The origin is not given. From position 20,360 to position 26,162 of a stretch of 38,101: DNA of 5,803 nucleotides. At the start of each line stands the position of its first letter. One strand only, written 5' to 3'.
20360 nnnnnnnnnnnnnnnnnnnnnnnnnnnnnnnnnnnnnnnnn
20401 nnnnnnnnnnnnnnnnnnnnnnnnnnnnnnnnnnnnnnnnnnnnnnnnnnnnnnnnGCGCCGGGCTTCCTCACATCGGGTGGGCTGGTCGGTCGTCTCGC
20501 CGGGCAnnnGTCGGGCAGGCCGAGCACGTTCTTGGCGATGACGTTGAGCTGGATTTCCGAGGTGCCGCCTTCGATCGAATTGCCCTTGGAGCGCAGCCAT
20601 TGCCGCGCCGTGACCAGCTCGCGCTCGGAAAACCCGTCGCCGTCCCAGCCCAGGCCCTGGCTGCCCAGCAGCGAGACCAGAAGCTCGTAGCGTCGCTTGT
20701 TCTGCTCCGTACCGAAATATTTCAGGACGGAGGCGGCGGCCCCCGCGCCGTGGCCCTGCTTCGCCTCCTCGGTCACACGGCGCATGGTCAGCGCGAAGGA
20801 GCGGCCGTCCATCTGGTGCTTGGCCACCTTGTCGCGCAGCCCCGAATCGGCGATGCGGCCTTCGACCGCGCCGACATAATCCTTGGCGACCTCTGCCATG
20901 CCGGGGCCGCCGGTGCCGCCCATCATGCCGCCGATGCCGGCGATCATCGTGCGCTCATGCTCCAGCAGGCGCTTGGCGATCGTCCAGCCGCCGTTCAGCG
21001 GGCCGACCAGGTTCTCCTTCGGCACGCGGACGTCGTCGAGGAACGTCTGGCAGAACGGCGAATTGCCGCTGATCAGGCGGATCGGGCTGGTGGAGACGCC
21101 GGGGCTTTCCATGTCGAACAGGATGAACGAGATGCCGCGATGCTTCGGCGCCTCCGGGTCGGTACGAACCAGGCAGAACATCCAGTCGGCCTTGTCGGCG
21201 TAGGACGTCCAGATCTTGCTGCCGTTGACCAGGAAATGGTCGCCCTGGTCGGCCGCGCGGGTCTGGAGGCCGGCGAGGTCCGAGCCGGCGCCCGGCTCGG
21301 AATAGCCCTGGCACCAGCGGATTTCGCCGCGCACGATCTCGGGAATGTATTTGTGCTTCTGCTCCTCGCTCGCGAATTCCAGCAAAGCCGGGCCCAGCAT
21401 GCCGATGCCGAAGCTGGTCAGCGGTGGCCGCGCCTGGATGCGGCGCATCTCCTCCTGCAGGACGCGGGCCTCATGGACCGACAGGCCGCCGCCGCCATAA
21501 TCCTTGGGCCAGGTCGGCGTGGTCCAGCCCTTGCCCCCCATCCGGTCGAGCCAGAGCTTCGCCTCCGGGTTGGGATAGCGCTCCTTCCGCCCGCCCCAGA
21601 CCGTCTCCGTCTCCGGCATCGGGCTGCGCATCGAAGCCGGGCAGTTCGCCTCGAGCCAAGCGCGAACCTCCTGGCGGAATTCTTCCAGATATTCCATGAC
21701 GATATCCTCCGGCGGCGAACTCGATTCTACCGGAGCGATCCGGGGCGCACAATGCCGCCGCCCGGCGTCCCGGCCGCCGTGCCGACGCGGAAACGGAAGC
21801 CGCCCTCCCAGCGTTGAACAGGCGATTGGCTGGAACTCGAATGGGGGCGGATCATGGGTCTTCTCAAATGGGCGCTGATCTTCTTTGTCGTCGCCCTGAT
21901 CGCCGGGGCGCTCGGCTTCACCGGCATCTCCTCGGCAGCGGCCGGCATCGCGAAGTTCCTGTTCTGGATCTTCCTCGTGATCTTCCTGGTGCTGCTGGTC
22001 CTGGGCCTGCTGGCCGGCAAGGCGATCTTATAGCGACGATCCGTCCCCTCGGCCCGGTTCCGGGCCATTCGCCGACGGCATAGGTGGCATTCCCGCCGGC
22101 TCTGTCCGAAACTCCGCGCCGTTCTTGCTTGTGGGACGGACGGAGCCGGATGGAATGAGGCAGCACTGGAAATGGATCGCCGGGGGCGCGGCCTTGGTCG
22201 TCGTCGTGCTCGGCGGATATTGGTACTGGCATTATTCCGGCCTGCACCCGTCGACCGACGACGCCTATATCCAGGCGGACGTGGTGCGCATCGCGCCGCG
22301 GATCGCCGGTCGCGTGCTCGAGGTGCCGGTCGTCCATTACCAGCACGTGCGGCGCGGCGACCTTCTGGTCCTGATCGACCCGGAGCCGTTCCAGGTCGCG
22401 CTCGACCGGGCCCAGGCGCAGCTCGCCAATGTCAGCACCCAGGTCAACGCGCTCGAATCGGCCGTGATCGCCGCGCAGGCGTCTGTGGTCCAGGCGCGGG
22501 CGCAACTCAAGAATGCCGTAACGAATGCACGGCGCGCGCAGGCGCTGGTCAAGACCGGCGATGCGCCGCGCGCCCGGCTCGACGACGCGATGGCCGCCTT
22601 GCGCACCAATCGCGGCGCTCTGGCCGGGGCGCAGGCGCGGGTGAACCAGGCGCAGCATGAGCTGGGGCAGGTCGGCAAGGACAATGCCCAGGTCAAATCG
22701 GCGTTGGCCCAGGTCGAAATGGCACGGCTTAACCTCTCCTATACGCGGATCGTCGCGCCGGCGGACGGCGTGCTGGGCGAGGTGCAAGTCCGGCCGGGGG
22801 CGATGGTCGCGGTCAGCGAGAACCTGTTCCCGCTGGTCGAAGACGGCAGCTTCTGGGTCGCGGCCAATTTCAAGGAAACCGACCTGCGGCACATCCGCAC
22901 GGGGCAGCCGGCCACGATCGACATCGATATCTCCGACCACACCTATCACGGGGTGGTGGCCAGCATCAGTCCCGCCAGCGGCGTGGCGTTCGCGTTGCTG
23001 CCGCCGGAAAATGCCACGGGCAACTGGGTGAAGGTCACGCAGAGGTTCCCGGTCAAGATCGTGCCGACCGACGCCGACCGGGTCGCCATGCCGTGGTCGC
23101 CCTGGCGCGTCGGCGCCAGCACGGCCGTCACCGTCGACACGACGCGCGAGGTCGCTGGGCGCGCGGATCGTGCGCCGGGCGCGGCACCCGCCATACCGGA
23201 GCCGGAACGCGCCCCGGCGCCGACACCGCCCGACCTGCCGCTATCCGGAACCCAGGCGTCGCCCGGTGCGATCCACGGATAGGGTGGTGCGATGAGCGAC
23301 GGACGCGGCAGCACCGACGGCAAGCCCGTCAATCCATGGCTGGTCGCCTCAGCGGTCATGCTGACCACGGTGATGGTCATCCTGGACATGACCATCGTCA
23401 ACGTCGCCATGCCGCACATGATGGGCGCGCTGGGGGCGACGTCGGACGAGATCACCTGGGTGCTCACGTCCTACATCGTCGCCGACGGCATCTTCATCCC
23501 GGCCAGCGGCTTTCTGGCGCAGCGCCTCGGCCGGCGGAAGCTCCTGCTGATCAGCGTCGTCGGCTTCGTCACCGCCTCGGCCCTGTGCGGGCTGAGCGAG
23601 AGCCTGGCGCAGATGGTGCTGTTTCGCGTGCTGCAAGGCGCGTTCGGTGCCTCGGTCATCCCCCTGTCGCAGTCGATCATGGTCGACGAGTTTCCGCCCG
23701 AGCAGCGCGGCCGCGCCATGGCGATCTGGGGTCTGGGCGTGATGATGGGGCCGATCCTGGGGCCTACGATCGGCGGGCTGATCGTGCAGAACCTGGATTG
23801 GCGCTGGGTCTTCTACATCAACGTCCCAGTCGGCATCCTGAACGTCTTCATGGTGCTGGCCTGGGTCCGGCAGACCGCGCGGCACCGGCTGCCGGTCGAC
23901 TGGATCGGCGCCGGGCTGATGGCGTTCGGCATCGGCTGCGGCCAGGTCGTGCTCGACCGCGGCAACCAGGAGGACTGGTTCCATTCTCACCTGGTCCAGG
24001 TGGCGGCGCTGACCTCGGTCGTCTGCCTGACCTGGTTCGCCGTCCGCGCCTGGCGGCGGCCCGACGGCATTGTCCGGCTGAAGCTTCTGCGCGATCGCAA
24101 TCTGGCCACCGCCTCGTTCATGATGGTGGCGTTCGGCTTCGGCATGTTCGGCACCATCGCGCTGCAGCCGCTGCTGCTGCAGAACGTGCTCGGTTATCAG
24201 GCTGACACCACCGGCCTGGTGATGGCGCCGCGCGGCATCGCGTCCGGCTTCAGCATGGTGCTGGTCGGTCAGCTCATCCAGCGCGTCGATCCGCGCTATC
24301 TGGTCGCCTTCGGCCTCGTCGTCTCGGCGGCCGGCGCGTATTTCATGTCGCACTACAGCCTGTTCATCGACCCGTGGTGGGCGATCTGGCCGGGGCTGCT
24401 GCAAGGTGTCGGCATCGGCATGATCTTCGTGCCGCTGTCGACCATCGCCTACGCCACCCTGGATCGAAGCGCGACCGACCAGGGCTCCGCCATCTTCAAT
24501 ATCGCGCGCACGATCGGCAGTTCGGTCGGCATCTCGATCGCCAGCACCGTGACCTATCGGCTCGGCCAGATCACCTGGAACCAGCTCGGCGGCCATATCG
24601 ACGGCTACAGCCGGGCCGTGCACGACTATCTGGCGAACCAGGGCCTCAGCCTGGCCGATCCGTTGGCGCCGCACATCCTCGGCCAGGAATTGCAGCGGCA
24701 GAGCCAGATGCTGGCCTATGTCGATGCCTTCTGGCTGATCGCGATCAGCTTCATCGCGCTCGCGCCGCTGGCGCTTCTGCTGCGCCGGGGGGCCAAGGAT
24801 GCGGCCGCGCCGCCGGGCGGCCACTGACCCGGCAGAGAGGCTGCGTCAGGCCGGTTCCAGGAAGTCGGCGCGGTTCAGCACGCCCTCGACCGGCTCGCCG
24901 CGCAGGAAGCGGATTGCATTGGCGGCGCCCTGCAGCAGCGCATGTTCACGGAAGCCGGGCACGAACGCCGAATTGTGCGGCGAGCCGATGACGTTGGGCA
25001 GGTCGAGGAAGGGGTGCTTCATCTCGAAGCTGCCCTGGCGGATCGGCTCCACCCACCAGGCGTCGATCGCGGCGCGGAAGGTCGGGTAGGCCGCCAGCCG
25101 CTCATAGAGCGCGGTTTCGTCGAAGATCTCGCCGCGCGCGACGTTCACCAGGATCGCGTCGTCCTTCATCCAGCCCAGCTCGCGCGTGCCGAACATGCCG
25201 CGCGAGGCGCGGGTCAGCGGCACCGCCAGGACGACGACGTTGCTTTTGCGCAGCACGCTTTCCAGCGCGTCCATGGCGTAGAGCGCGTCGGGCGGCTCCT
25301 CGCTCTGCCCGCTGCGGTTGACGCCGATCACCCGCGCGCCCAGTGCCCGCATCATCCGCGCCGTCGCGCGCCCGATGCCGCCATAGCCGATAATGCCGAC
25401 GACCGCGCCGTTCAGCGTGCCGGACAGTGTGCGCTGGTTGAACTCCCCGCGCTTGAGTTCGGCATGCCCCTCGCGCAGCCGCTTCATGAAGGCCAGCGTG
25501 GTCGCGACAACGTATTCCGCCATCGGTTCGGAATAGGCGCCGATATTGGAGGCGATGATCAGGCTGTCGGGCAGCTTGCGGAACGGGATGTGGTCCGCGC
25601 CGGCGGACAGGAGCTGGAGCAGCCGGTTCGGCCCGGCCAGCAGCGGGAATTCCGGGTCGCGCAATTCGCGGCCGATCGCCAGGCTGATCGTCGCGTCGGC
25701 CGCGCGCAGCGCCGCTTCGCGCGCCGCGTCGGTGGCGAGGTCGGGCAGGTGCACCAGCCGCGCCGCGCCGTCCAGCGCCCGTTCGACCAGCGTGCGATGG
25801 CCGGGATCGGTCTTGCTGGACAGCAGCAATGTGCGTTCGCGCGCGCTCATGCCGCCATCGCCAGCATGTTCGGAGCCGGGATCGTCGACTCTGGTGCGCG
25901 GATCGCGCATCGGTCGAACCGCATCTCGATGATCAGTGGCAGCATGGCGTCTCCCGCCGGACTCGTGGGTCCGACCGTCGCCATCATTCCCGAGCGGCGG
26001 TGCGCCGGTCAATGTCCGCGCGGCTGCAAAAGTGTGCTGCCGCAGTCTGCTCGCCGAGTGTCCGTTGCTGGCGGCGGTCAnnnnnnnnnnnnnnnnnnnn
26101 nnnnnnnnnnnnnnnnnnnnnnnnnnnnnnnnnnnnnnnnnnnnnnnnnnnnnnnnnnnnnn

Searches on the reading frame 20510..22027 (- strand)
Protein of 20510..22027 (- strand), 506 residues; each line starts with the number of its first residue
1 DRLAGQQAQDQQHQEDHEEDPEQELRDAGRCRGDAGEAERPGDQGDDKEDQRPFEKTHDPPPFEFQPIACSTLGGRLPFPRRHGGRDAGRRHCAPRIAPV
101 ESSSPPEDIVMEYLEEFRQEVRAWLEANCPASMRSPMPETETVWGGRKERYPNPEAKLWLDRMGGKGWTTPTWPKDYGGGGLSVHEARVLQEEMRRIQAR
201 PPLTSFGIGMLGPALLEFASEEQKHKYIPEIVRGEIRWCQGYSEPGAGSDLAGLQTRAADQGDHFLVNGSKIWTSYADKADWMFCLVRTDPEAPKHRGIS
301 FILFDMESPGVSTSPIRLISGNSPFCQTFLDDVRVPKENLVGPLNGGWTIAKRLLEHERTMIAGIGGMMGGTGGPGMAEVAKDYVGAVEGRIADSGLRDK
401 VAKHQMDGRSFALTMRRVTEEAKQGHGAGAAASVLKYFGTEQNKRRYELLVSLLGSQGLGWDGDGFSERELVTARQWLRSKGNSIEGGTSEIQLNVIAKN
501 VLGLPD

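Call 18: search_protein_families(library=pfam, proteins=[window:20510-22027:-], max_evalue=0.00001)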
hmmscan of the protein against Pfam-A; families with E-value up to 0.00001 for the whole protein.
window:20510-22027:- (506 aa): 3 families
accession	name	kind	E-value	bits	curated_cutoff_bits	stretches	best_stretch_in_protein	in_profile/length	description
PF00441.29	Acyl-CoA_dh_1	-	4.9e-19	69.4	22.4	1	345-502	1-150/150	Acyl-CoA dehydrogenase, C-terminal domain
PF02770.24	Acyl-CoA_dh_M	-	5.4e-18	65.4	33.3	1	239-333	1-97/97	Acyl-CoA dehydrogenase, middle domain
PF02771.21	Acyl-CoA_dh_N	-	1.8e-17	64.1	22.9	1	115-235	5-113/113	Acyl-CoA dehydrogenase, N-terminal domain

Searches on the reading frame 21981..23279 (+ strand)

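Call 18: search_protein_families(library=pfam, proteins=[window:21981-23279:+], max_evalue=0.00001)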
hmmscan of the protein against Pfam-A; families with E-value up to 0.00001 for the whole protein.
window:21981-23279:+ (433 aa): 4 families
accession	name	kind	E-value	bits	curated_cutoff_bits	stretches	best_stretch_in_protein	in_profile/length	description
PF16576.10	HlyD_D23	-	5.6e-16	58.9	30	1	98-331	16-186/214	Barrel-sandwich domain of CusB or HlyD membrane-fusion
PF13437.12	HlyD_3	-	7.6e-15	56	22.2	1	257-333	2-80/106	HlyD family secretion protein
PF00529.27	CusB_dom_1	-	5.7e-10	39.8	26.5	1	313-370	17-75/89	Cation efflux system protein CusB domain 1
PF13533.13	Biotin_lipoyl_2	-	6e-06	26.4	29.8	0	102-133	1-32/32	Biotin-lipoyl like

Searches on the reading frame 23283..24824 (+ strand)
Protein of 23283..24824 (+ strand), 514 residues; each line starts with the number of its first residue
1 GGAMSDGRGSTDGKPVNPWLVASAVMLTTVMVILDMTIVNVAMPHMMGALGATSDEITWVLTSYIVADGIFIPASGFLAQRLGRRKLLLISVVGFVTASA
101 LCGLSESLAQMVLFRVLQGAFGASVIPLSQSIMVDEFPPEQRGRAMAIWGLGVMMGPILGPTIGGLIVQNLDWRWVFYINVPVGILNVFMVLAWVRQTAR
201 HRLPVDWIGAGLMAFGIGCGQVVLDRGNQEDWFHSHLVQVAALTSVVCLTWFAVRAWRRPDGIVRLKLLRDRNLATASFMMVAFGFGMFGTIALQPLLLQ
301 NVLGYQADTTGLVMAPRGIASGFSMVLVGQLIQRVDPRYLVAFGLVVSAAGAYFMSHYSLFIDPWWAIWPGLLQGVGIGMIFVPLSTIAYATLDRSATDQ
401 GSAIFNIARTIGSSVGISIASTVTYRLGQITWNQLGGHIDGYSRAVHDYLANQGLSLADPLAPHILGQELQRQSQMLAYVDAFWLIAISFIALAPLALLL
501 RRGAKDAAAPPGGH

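Call 18: search_protein_families(library=pfam, proteins=[window:23283-24824:+], max_evalue=0.00001)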
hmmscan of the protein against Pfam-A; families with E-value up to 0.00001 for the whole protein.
window:23283-24824:+ (514 aa): 2 families
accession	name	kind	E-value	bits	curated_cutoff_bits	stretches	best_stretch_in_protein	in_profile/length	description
PF07690.21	MFS_1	-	4.6e-63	213.7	33.4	1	26-416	2-346/347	Major Facilitator Superfamily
PF00083.30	Sugar_tr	-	2.6e-10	40.2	22.3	1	51-194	42-191/452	Sugar (and other) transporter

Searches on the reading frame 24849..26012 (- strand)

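Call 72: search_protein_families(library=pfam, proteins=[window:24849-26012:-], max_evalue=0.0001)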
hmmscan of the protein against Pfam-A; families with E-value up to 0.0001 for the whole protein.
window:24849-26012:- (388 aa): 3 families
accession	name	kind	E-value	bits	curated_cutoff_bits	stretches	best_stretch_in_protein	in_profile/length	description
PF02826.25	2-Hacid_dh_C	-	1.1e-44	152.4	25.1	1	170-347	2-177/178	D-isomer specific 2-hydroxyacid dehydrogenase, NAD binding domain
PF00670.27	AdoHcyase_NAD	-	9.1e-06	26.3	27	1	198-294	19-112/162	S-adenosyl-L-homocysteine hydrolase, NAD binding domain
PF03807.23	F420_oxidored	-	2.5e-05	25.2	21.6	1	205-269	2-72/94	NADP oxidoreductase coenzyme F420-dependent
